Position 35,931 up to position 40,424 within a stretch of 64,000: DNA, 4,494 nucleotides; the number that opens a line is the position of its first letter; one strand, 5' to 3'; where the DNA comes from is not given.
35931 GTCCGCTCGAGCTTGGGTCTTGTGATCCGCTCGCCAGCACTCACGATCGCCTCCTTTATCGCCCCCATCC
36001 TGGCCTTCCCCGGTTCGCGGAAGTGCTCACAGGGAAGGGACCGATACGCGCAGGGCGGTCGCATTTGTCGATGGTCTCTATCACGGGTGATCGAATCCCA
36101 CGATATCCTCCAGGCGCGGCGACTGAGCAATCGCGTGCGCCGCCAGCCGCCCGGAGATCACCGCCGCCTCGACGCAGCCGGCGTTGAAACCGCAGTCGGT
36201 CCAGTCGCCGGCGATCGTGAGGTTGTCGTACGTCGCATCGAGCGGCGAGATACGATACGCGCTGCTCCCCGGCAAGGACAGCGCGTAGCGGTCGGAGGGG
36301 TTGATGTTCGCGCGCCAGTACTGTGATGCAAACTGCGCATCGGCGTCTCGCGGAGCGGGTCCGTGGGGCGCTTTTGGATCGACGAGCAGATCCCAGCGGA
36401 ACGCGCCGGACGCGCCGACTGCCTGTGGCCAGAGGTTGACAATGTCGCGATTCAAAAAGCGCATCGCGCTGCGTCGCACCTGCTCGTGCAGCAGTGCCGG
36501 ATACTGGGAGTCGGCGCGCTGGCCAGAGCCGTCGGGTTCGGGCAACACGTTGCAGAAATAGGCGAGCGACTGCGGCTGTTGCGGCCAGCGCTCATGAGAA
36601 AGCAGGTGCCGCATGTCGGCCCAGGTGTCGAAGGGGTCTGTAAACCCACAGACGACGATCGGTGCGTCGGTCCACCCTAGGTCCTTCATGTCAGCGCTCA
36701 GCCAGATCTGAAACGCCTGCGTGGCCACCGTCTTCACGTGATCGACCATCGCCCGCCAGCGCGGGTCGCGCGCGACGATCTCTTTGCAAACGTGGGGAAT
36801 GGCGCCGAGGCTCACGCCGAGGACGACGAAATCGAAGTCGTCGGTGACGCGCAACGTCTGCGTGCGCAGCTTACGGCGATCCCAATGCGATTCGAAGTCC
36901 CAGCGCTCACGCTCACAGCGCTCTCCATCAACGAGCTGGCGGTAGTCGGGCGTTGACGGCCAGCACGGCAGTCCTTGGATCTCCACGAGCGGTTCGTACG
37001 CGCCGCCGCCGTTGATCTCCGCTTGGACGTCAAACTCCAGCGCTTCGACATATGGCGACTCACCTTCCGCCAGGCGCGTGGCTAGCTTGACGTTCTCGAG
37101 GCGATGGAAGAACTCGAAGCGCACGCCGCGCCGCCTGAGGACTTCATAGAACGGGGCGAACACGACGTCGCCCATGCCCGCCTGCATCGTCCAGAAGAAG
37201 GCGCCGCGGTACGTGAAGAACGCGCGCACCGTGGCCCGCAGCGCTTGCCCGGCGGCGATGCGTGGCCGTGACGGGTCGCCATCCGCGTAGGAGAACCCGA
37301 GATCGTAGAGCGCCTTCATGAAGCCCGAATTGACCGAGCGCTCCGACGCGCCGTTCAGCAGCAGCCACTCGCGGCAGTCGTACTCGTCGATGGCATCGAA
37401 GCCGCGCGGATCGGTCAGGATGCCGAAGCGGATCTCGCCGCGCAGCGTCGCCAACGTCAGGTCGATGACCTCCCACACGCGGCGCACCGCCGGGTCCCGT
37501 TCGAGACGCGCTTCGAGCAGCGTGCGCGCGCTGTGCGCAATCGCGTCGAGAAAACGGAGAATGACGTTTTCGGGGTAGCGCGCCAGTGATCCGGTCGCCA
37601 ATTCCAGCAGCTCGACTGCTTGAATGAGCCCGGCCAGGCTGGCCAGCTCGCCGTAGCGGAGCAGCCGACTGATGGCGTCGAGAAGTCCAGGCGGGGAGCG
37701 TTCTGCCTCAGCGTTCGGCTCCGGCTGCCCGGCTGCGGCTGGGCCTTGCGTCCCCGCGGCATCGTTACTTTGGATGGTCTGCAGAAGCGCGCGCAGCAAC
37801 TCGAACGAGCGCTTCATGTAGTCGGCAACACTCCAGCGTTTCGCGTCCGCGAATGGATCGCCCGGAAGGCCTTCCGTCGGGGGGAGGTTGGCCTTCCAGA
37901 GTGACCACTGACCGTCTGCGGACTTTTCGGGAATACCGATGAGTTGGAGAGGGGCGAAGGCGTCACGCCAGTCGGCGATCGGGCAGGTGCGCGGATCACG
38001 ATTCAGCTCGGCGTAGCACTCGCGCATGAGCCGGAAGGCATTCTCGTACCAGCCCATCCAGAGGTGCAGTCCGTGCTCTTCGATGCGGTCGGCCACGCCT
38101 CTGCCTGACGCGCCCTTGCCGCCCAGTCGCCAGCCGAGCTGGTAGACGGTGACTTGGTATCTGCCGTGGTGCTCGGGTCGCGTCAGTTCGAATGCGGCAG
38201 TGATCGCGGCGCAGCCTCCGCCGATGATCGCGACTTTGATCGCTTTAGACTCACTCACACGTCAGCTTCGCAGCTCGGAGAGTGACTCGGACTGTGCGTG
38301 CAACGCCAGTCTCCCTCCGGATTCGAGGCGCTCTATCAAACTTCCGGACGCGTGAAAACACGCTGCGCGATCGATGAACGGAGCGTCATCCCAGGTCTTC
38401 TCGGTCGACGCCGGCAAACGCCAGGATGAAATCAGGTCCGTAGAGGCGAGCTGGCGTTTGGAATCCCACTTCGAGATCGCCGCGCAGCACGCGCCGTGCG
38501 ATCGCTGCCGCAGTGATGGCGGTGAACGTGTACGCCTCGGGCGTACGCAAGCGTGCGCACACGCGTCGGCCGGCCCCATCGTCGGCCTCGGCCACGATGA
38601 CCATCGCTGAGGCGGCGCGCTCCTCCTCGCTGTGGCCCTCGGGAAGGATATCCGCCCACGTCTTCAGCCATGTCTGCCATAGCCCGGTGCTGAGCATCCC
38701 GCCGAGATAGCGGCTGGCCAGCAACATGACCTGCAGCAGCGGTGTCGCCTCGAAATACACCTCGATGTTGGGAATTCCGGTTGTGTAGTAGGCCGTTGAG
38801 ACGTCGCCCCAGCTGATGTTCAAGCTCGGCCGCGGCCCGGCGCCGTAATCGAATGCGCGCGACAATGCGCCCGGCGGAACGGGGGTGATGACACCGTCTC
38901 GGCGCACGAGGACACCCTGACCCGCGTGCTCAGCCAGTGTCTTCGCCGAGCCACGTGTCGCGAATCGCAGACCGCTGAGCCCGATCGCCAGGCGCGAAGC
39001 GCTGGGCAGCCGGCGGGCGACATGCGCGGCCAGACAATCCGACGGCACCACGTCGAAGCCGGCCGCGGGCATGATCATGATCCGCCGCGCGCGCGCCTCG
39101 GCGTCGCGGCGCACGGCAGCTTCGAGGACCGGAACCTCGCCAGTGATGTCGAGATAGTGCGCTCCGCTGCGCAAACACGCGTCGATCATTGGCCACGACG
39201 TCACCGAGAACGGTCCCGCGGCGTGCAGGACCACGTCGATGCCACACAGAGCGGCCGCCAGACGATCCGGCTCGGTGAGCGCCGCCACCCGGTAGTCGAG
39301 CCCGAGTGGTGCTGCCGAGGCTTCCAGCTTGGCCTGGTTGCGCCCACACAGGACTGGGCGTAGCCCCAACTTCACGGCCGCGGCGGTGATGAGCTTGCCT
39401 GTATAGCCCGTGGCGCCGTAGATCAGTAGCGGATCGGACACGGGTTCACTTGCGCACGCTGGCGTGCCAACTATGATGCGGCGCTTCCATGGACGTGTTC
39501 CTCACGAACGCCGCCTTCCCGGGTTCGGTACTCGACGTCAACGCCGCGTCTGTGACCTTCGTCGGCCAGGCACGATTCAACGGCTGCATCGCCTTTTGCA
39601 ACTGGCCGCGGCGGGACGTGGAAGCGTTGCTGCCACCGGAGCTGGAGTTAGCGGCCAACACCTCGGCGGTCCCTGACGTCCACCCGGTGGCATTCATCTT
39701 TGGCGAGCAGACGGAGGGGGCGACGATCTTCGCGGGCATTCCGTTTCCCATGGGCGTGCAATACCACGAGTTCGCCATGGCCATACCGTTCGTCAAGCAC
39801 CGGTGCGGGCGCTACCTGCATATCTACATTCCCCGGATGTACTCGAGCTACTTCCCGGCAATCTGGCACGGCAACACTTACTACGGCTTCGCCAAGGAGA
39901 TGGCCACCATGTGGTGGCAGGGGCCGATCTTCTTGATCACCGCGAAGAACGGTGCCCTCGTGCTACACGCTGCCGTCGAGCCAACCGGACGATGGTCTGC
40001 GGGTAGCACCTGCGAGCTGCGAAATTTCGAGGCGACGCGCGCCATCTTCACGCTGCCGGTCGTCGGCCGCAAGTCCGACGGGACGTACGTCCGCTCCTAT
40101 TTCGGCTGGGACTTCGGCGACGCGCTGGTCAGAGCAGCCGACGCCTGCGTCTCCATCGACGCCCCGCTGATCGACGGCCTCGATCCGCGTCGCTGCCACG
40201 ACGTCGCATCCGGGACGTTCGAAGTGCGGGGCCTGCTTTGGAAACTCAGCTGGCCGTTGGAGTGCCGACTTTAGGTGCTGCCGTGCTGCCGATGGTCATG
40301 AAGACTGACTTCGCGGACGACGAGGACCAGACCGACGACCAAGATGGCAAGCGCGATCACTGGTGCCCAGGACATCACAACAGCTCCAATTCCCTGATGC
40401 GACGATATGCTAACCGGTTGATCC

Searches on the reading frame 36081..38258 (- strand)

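Call 9: search_protein_families(library=pfam, proteins=[window:36081-38258:-], max_evalue=0.001)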
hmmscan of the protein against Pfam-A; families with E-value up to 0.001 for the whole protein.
window:36081-38258:- (725 aa): 3 families
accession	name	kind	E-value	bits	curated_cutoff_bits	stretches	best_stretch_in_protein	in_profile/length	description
PF01593.30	Amino_oxidase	-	3e-08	33.8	19.8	1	637-710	369-442/443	Flavin containing amine oxidoreductase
PF13450.12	NAD_binding_8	-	5.4e-08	33.4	21.9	1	11-80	1-67/68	NAD(P)-binding Rossmann-like domain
PF01266.30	DAO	-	0.0001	22.4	27.9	1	8-85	1-71/353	FAD dependent oxidoreductase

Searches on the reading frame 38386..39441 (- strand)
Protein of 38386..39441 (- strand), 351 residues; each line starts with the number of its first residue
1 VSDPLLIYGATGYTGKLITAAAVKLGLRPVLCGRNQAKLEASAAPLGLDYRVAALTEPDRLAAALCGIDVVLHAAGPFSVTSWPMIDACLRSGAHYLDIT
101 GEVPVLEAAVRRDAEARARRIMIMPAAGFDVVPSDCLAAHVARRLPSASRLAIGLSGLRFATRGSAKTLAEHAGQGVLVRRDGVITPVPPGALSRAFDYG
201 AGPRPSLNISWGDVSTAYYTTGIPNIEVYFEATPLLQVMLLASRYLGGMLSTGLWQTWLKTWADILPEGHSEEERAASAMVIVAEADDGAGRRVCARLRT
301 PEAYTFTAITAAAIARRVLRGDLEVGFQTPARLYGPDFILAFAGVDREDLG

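Call 33: search_protein_families(library=pfam, proteins=[window:38386-39441:-], max_evalue=0.001)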
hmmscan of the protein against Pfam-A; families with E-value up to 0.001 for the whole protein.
window:38386-39441:- (351 aa): 3 families
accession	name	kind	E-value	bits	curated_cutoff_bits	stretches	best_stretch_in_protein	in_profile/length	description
PF13460.12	NAD_binding_10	-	7.2e-09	36.2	27.2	1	9-80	1-73/184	NAD(P)H-binding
PF03435.24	Sacchrp_dh_NADP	-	1.1e-08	35.9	25.1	1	6-114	2-118/129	Saccharopine dehydrogenase NADP binding domain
PF01370.27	Epimerase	-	0.00019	21.4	20.9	1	6-114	2-107/240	NAD dependent epimerase/dehydratase family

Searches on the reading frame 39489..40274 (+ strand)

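Call 33: search_protein_families(library=pfam, proteins=[window:39489-40274:+], max_evalue=0.001)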
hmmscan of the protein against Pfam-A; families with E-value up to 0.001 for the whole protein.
window:39489-40274:+ (261 aa): 1 family
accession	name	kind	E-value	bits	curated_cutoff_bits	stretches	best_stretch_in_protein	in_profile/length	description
PF06314.16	ADC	-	4.1e-07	30.2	29.8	1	42-145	33-118/238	Acetoacetate decarboxylase (ADC)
